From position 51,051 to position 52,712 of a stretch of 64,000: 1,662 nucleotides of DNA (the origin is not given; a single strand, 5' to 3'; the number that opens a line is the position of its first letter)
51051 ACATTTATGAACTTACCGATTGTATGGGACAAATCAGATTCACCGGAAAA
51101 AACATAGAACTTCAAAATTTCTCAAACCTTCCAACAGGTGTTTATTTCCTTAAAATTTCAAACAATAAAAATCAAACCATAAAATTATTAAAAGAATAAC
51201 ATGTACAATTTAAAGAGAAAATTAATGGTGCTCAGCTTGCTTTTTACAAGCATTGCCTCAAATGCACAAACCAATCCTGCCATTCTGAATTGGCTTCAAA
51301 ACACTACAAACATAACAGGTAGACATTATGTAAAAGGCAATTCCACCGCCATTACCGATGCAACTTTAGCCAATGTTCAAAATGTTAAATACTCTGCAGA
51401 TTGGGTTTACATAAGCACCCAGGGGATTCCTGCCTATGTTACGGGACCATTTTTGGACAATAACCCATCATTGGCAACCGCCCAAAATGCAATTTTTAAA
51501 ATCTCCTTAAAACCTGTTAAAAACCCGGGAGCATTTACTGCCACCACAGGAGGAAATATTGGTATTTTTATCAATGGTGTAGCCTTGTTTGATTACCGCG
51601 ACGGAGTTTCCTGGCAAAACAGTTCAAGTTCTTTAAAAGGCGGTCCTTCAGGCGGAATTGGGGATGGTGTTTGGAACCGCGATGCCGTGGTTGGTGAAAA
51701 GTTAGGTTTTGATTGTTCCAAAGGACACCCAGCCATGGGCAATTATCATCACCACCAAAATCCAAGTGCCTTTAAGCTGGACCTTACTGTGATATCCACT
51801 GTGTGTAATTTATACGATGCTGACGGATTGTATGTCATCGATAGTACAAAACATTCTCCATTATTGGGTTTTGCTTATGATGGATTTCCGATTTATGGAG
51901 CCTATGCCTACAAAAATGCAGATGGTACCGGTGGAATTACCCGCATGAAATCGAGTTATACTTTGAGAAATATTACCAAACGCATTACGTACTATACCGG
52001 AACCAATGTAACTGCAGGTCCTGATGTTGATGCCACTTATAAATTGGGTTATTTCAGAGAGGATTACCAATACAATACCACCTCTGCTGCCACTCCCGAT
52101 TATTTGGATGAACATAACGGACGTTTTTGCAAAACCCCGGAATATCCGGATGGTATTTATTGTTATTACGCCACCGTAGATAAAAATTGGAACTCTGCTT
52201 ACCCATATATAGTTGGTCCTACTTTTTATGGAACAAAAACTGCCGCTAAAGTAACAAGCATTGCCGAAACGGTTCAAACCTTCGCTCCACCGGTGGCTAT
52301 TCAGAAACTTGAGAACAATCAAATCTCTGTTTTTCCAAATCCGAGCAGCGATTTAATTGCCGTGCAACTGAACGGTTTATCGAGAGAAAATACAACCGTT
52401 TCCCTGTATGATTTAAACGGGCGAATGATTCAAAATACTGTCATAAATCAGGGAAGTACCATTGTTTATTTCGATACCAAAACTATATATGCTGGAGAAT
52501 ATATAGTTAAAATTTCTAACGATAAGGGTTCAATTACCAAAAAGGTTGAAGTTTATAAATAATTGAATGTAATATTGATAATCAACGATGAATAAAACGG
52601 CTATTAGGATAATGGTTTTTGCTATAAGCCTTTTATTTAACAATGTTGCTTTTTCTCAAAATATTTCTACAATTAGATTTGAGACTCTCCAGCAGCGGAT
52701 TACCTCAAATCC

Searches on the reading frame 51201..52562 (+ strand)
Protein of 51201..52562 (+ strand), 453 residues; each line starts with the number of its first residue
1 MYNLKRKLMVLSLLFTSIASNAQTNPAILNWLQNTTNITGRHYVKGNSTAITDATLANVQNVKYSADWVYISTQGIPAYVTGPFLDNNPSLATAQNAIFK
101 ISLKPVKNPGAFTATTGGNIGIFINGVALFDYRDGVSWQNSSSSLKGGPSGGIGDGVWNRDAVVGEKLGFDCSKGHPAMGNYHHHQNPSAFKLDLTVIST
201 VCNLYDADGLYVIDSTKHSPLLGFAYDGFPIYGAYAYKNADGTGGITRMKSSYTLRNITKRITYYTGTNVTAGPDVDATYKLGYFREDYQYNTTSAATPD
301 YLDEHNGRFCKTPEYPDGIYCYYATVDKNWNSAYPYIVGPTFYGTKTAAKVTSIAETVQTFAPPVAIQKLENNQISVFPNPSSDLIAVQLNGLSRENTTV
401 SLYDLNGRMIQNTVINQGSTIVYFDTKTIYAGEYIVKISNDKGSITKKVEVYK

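Call 3: search_protein_families(library=pfam, proteins=[window:51201-52562:+], max_evalue=0.01)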
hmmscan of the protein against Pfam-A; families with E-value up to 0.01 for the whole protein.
window:51201-52562:+ (453 aa): 2 families
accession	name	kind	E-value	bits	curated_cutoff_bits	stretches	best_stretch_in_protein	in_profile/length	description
PF14240.11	YHYH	-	3.7e-56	190.6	25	1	99-331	2-187/193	YHYH protein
PF18962.6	Por_Secre_tail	-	4.6e-12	46.5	27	1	377-449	1-73/75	Secretion system C-terminal sorting domain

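Call 4: search_protein_families(library=ncbifam, proteins=[window:51201-52562:+], max_evalue=0.01)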
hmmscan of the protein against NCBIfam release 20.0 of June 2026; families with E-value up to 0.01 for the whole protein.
window:51201-52562:+ (453 aa): 2 families
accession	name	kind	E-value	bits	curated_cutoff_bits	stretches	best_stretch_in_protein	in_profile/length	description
TIGR04183.1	Por_Secre_tail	domain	1.1e-12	47.7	23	1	377-449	1-69/72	T9SS type A sorting domain-containing protein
NF038113.1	T9SSA_dep_M36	equivalog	8.1e-12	44.1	885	1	365-449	783-866/869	T9SS-dependent M36 family metallopeptidase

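Call 45: find_homologous_proteins(query=window:51201-52562:+, max_evalue=0.001)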
Query window:51201-52562:+ (453 aa): 6428 proteins with E <= 0.001 among 8000 candidates; the best 120 are listed.
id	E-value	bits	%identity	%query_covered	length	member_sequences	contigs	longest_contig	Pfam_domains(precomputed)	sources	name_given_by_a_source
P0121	1.4e-290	982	95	100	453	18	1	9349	PF14240.12,PF18962.8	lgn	-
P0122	4.7e-223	759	74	95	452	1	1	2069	PF14240.12,PF18962.8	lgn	-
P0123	5.6e-223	759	71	99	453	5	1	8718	PF14240.12,PF18962.8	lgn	-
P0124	3.7e-221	753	72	98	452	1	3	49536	PF14240.12,PF18962.8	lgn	-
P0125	9.9e-221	751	72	98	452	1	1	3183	PF14240.12,PF18962.8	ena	-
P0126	5.3e-220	749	71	99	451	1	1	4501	PF14240.12,PF18962.8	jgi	jgi:hypothetical protein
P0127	6.5e-220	749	72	99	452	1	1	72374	PF14240.12,PF18962.8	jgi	jgi:hypothetical protein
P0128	6.9e-220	749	71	99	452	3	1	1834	PF14240.12,PF18962.8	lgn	-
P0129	1.3e-219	748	72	99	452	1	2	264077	PF14240.12,PF18962.8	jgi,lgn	jgi:hypothetical protein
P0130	2.9e-218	743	71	99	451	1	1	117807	PF14240.12,PF18962.8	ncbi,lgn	-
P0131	3.7e-218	743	71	99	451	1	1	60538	PF14240.12,PF18962.8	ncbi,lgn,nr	ncbi:MAG: YHYH protein [bacterium]|nr:YHYH protein [bacterium]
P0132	3.7e-218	743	71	99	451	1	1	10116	PF14240.12,PF18962.8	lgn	-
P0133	4.4e-218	743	72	98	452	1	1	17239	PF14240.12,PF18962.8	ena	-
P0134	8.4e-218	742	71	98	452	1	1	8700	PF14240.12,PF18962.8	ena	-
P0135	2.3e-217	740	71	99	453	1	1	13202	PF14240.12,PF18962.8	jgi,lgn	jgi:hypothetical protein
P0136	3.2e-217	740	70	100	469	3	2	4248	PF14240.12,PF18962.8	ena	-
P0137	3.8e-217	739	72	99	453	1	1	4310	PF14240.12,PF18962.8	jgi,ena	-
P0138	4.7e-217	739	70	99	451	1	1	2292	PF14240.12,PF18962.8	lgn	-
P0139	6.2e-217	739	72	98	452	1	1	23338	PF14240.12,PF18962.8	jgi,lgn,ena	-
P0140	7.6e-217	738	72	95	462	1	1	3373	PF14240.12,PF18962.8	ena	-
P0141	9.2e-217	738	70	99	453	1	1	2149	PF14240.12,PF18962.8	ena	-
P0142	1.0e-216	738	70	99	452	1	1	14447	PF14240.12,PF18962.8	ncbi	-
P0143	1.2e-216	738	70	99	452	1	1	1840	PF14240.12,PF18962.8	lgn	-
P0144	2.3e-216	737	71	99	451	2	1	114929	PF14240.12,PF18962.8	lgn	-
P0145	2.9e-216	737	70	99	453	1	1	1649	PF14240.12,PF18962.8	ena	-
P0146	3.1e-216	736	70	99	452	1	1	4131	PF14240.12,PF18962.8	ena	-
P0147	3.2e-216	736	70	99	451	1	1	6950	PF14240.12,PF18962.8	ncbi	-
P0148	3.5e-216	736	70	99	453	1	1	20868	PF14240.12,PF18962.8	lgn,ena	-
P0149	5.9e-216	736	71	96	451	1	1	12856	PF14240.12,PF18962.8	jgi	jgi:hypothetical protein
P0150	7.2e-216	735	70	99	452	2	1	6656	PF14240.12,PF18962.8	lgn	-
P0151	8.3e-216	735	71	99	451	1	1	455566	PF14240.12,PF18962.8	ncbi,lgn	ncbi:MAG: YHYH protein [Bacteroidota bacterium]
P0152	9.8e-216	735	71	98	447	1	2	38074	PF14240.12,PF18962.8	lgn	-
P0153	1.1e-215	735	71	99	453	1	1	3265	PF14240.12,PF18962.8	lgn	-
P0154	1.5e-215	734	70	99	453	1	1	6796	PF14240.12,PF18962.8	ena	-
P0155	2.1e-215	734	70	99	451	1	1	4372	PF14240.12,PF18962.8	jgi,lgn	jgi:hypothetical protein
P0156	2.4e-215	734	70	99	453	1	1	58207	PF14240.12,PF18962.8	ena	-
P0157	2.6e-215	733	69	99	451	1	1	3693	PF14240.12,PF18962.8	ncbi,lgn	-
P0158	2.8e-215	733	73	95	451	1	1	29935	PF14240.12,PF18962.8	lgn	-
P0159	3.3e-215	733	69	99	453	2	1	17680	PF14240.12,PF18962.8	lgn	-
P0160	3.9e-215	733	69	99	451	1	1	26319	PF14240.12,PF18962.8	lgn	-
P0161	4.2e-215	733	71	98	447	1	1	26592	PF14240.12,PF18962.8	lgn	-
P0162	4.4e-215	733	71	99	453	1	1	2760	PF14240.12,PF18962.8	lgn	-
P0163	4.8e-215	733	72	99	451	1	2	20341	PF14240.12,PF18962.8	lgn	-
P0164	5.2e-215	732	69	100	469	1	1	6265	PF14240.12,PF18962.8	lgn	-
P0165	5.3e-215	732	70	99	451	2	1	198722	PF14240.12,PF18962.8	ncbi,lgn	ncbi:MAG: YHYH protein [Bacteroidota bacterium]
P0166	5.8e-215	732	71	99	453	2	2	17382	PF14240.12,PF18962.8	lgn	-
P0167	1.2e-214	731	69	99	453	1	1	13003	PF14240.12,PF18962.8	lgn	-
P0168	1.9e-214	731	70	99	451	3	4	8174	PF14240.12,PF18962.8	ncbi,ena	-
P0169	2.1e-214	730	69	99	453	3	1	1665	PF14240.12,PF18962.8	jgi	-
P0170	2.8e-214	730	71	95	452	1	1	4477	PF14240.12,PF18962.8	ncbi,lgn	-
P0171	3.2e-214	730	69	99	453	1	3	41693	PF14240.12,PF18962.8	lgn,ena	-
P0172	4.2e-214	729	70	99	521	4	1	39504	PF14240.12,PF18962.8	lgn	-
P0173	5.4e-214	729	70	99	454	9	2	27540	PF14240.12,PF18962.8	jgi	jgi:hypothetical protein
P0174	6.3e-214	729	69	99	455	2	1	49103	PF14240.12,PF18962.8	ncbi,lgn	ncbi:MAG: YHYH protein [Bacteroidota bacterium]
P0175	1.8e-213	727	72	96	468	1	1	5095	PF14240.12,PF18962.8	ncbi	-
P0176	2.1e-213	727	70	100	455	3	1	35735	PF14240.12,PF18962.8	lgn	-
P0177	4.6e-213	726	68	99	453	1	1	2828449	PF14240.12,PF18962.8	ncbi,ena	-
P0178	7.1e-213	725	69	99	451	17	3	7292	PF14240.12,PF18962.8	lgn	-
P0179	9.7e-213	725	70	99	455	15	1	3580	PF14240.12,PF18962.8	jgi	-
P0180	1.3e-212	725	69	99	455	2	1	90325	PF14240.12,PF18962.8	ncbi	ncbi:MAG: YHYH protein [Bacteroidota bacterium]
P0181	2.3e-212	724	69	99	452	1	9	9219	PF14240.12,PF18962.8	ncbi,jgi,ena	jgi:hypothetical protein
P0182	3.7e-212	723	73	95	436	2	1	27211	PF14240.12,PF18962.8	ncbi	-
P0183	3.7e-212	723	72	96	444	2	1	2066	PF14240.12,PF18962.8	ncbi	-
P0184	3.7e-212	723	70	98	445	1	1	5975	PF14240.12,PF18962.8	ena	-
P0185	4.1e-212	723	70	99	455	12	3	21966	PF14240.12,PF18962.8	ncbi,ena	-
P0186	1.0e-211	722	68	99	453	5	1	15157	PF14240.12,PF18962.8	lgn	-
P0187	1.6e-211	721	70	98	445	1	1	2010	PF14240.12,PF18962.8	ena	-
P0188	1.7e-211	721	70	99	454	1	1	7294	PF14240.12,PF18962.8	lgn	-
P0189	2.2e-211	720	68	99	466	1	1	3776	PF14240.12,PF18962.8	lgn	-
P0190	2.3e-211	720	74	83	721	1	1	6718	PF19190.7,PF14240.12,PF18962.8,PF13004.14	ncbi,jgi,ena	jgi:hypothetical protein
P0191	2.7e-211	720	71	95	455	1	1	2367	PF14240.12,PF18962.8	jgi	jgi:hypothetical protein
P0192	2.7e-211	720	69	99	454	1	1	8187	PF14240.12,PF18962.8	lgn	-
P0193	3.7e-211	720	69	100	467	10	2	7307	PF14240.12,PF18962.8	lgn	-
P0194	4.3e-211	720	69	99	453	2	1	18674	PF14240.12,PF18962.8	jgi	-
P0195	4.3e-211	720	68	99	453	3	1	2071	PF14240.12,PF18962.8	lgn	-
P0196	4.5e-211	719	68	99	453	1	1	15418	PF14240.12,PF18962.8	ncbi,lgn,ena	-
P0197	7.1e-211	719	68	99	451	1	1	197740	PF14240.12,PF18962.8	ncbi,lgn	-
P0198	8.4e-211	719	68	99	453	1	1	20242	PF14240.12,PF18962.8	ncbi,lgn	-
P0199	1.0e-210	718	68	99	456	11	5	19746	PF14240.12,PF18962.8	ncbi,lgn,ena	-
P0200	1.4e-210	718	69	97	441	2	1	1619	PF14240.12,PF18962.8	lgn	-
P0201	1.4e-210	718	70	98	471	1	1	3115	PF14240.12,PF18962.8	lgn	-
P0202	1.8e-210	718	68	99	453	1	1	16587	PF14240.12,PF18962.8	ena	-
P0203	1.8e-210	717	69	99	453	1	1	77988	PF14240.12,PF18962.8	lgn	-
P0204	2.1e-210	717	70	99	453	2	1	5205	PF14240.12,PF18962.8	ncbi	-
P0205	2.5e-210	717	69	99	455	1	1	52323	PF14240.12,PF18962.8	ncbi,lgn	ncbi:MAG: YHYH protein [Bacteroidota bacterium]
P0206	2.7e-210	717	71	99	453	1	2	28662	PF14240.12,PF18962.8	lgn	-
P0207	2.7e-210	717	71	96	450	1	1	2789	PF14240.12,PF18962.8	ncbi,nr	ncbi:MAG: YHYH protein [Bacteroidetes bacterium]|nr:YHYH protein [Bacteroidota bacterium]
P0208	2.7e-210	717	68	99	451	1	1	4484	PF14240.12,PF18962.8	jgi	jgi:hypothetical protein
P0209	3.2e-210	717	69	99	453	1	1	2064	PF14240.12,PF18962.8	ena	-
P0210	3.3e-210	717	70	98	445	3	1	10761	PF14240.12,PF18962.8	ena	-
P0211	3.5e-210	717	68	99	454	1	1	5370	PF14240.12,PF18962.8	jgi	jgi:hypothetical protein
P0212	3.7e-210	716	68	99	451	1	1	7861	PF14240.12,PF18962.8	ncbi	-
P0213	4.3e-210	716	68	99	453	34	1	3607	PF14240.12,PF18962.8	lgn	-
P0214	4.5e-210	716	70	99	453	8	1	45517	PF14240.12,PF18962.8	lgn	-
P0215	5.2e-210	716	71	99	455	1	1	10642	PF14240.12,PF18962.8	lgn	-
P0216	1.1e-209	715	68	99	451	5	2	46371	PF14240.12,PF18962.8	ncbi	-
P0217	1.1e-209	715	68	99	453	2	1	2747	PF14240.12,PF18962.8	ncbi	ncbi:MAG: YHYH protein [Saprospiraceae bacterium]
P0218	1.2e-209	715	68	99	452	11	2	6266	PF14240.12,PF18962.8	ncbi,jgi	jgi:hypothetical protein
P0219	1.4e-209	715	68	99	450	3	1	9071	PF14240.12,PF18962.8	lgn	-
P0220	1.6e-209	714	69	99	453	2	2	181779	PF14240.12,PF18962.8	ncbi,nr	ncbi:MAG: hypothetical protein K0S53_534 [Bacteroidetes bacterium]|nr:hypothetical protein [Bacteroi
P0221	2.0e-209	714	69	99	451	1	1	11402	PF14240.12,PF18962.8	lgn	-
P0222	2.4e-209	714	68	99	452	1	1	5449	PF14240.12,PF18962.8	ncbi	-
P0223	2.5e-209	714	67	98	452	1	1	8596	PF14240.12,PF18962.8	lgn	-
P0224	3.2e-209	713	70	99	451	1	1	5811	PF14240.12,PF18962.8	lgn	-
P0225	3.7e-209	713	68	99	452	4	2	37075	PF14240.12,PF18962.8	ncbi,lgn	-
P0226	4.4e-209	713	68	99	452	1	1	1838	PF14240.12,PF18962.8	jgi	jgi:hypothetical protein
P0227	4.4e-209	713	68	100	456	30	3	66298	PF14240.12,PF18962.8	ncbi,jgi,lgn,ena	jgi:hypothetical protein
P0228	5.8e-209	713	68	100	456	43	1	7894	PF14240.12,PF18962.8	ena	-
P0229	6.1e-209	712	68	99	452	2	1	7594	PF14240.12,PF18962.8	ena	-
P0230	8.6e-209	712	68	99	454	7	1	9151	PF14240.12,PF18962.8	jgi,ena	-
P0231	1.0e-208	712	69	99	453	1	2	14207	PF14240.12,PF18962.8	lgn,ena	-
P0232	1.0e-208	712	70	97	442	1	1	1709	PF14240.12,PF18962.8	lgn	-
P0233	1.0e-208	712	69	98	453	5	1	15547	PF14240.12,PF18962.8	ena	-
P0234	1.3e-208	711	68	99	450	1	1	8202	PF14240.12,PF18962.8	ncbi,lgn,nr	ncbi:MAG: YHYH protein [Phycisphaerales bacterium]|nr:YHYH protein [Phycisphaerales bacterium]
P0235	1.4e-208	711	67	99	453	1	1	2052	PF14240.12,PF18962.8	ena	-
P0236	1.5e-208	711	69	99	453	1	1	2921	PF14240.12,PF18962.8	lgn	-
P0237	2.0e-208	711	69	99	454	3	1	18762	PF14240.12,PF18962.8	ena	-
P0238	2.2e-208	711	70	95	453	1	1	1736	PF14240.12,PF18962.8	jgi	jgi:hypothetical protein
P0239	2.6e-208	710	70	99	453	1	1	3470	PF14240.12,PF18962.8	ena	-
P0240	3.0e-208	710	69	99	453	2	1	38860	PF14240.12,PF18962.8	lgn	-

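Call 46: search_solved_structures(query=window:51201-52562:+, max_evalue=1, show_alignments=2)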
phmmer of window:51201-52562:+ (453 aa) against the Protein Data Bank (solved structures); distinct sequences matched with E-value up to 1: 3.
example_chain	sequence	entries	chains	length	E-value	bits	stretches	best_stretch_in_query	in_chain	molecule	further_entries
9whd_A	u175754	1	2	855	0.0026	19.8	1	370-439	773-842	GH167 glycoside hydrolase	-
8glk_D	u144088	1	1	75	0.39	12.6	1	375-449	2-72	Endonuclease I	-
4oko_A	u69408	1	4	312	0.58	12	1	314-349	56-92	Rapid Encystment Phenotype Protein 34 KDa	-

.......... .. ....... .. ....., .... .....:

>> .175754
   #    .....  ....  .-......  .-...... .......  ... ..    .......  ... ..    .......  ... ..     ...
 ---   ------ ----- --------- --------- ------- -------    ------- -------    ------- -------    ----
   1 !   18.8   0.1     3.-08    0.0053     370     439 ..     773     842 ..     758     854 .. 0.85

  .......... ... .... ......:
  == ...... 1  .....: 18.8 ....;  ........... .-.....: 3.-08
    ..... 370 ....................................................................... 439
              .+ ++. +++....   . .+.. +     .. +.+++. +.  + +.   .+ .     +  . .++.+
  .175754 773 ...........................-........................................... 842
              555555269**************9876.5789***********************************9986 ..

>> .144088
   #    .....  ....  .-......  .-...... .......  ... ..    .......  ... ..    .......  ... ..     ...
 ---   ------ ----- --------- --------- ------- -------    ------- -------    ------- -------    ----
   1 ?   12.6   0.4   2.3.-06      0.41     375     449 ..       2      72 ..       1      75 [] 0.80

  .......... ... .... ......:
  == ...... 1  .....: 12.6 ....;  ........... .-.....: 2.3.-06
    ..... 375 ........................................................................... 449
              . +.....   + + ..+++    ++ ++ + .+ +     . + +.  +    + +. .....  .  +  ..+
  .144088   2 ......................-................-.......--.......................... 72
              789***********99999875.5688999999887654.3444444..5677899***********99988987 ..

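Call 60: predict_structure(alignment_id=A2)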
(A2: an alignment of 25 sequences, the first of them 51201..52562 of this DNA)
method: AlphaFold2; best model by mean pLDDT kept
length: 453 residues; sequences in the alignment: 25
mean_pLDDT: 44.4   pTM: 0.28
mean pLDDT of the five models: 44.4, 38.4, 38.3, 37.9, 36.4
residues with pLDDT >= 90: 0; 70-90: 47; 50-70: 89; < 50: 317
segments of 3 or more residues with pLDDT < 50: 18-242, 245-253, 278-280, 283-286, 296-353, 358-367, 381-383
pLDDT, mean of each block of 10 residues (from residue 1): 63 54 33 40 43 41 45 40 30 41 40 33 31 32 27 37 27 24 22 26 30 35 26 39 44 62 58 55 52 49 40 45 34 24 30 45 41 58 58 62 84 64 68 82 79 63
secondary structure, 60 per line:
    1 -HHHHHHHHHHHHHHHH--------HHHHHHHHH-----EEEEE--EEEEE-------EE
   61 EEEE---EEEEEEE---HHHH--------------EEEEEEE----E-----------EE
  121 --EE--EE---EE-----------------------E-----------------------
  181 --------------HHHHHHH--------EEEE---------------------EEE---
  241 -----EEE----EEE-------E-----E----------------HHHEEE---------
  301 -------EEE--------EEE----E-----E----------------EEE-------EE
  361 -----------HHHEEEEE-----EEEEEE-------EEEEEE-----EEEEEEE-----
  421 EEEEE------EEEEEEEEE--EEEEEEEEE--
elements in order: H2-17 H26-34 E40-44 E47-51 E59-64 E68-74 H78-81 E96-102 H195-201 E210-213 E235-237 E246-248 E253-255 E289-291 E308-310 E319-321 E349-351 E375-379 E385-390 E398-403 E409-415 E421-425 E432-440 E443-451

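Call 61: search_solved_structures(query=A2, max_evalue=10, show_alignments=3)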
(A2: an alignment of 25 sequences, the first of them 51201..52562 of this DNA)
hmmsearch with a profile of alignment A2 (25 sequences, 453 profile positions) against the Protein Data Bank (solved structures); distinct sequences matched with E-value up to 10: 5.
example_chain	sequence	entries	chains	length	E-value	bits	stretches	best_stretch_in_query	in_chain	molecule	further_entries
9whd_A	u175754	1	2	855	1.1e-06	30.7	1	366-445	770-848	GH167 glycoside hydrolase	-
8glk_D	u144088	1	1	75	0.00054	21.8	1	375-451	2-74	Endonuclease I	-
1vr8_A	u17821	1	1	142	0.2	13.3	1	179-269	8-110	GTP binding regulator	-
2j22_A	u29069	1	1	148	0.76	11.4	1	355-414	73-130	FUCOLECTIN-RELATED PROTEIN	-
7x6l_I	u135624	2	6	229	0.93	11.1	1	286-357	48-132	Heavy chain of antibody 12 fab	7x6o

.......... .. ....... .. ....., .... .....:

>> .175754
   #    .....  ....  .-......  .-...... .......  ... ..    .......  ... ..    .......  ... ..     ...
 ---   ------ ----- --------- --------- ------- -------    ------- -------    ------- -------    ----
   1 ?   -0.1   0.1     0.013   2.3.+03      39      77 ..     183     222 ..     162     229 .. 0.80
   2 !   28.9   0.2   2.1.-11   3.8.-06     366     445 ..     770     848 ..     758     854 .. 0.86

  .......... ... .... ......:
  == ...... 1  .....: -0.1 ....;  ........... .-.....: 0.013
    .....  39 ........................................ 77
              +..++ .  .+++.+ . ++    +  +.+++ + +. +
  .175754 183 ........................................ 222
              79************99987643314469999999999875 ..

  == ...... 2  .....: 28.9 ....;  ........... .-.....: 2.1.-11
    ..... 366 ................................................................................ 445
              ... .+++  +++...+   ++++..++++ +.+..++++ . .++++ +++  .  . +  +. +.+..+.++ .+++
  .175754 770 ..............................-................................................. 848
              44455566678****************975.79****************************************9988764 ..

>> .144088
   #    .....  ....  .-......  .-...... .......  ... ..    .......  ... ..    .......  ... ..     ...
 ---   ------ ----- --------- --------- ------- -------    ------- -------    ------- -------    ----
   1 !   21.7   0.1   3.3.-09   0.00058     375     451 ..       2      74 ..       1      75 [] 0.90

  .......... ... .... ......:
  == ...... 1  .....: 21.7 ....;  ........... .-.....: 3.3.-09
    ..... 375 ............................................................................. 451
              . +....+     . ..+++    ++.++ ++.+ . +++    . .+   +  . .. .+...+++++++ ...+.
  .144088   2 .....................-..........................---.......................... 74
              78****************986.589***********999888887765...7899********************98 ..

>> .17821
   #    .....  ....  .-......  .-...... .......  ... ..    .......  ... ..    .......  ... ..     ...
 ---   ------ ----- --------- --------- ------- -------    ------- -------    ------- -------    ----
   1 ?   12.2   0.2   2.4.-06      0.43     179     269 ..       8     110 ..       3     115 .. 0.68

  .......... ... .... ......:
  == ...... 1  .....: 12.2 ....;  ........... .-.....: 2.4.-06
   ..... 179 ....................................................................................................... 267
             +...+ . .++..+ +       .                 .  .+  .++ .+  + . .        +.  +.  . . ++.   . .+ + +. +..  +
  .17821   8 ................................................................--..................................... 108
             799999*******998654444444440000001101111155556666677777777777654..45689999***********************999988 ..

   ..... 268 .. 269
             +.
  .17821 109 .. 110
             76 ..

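Call 73: find_encoding_contigs(protein=P0177, flank=7000, max_places=1)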
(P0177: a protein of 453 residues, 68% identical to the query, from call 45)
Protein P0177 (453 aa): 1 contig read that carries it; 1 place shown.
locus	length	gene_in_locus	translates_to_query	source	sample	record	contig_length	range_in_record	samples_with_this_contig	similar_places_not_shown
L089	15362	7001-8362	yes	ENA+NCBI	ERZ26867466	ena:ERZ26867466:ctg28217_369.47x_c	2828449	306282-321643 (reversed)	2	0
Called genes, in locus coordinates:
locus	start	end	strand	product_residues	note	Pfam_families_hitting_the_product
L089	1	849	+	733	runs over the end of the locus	PF07732:Cu-oxidase_3, PF00394:Cu-oxidase, PF07731:Cu-oxidase_2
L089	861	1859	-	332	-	PF01965:DJ-1_PfpI, PF00165:HTH_AraC (weak), PF12833:HTH_18, PF00165:HTH_AraC (weak)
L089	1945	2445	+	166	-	PF06983:3-dmu-9_3-mt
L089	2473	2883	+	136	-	PF08327:AHSA1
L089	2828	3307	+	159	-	PF00903:Glyoxalase (weak), PF06983:3-dmu-9_3-mt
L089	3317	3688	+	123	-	PF13564:DoxX_2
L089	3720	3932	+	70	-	-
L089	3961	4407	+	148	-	-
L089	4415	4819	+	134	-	PF08818:DUF1801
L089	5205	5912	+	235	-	PF20243:MbnP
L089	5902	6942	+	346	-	PF00034:Cytochrom_C (faint), PF03150:CCP_MauG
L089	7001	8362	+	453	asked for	PF14240:YHYH, PF18962:Por_Secre_tail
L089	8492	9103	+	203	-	PF01209:Ubie_methyltran (weak), PF13489:Methyltransf_23, PF13847:Methyltransf_31, PF08241:Methyltransf_11, PF08242:Methyltransf_12, PF13649:Methyltransf_25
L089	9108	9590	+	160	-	PF02566:OsmC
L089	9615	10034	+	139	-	-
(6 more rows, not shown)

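Call 74: find_encoding_contigs(protein=P0151, flank=7000, max_places=1)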
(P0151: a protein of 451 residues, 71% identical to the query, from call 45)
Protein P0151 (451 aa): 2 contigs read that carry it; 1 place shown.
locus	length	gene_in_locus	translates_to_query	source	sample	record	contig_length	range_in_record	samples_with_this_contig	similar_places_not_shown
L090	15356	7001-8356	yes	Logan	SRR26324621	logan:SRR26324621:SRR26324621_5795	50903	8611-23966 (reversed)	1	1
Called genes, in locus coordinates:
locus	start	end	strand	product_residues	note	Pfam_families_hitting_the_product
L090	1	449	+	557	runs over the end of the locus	-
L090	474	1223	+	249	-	PF03976:PPK2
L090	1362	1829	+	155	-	PF00210:Ferritin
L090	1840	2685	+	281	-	PF02405:MlaE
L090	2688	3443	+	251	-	PF00005:ABC_tran, PF13304:AAA_21 (faint)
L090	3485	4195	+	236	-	PF02470:MlaD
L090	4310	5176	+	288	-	PF02265:S1-P1_nuclease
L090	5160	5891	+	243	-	PF20243:MbnP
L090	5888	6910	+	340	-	PF03150:CCP_MauG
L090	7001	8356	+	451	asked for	PF14240:YHYH, PF18962:Por_Secre_tail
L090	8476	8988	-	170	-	-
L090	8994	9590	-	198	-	PF13505:OMP_b-brl (weak)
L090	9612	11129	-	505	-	PF17164:DUF5122, PF18962:Por_Secre_tail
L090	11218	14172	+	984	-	PF07494:Reg_prop (faint), PF00780:CNH (faint), PF07495:Y_Y_Y, PF07730:HisKA_3, PF02518:HATPase_c (weak)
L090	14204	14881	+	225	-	PF00072:Response_reg, PF00196:GerE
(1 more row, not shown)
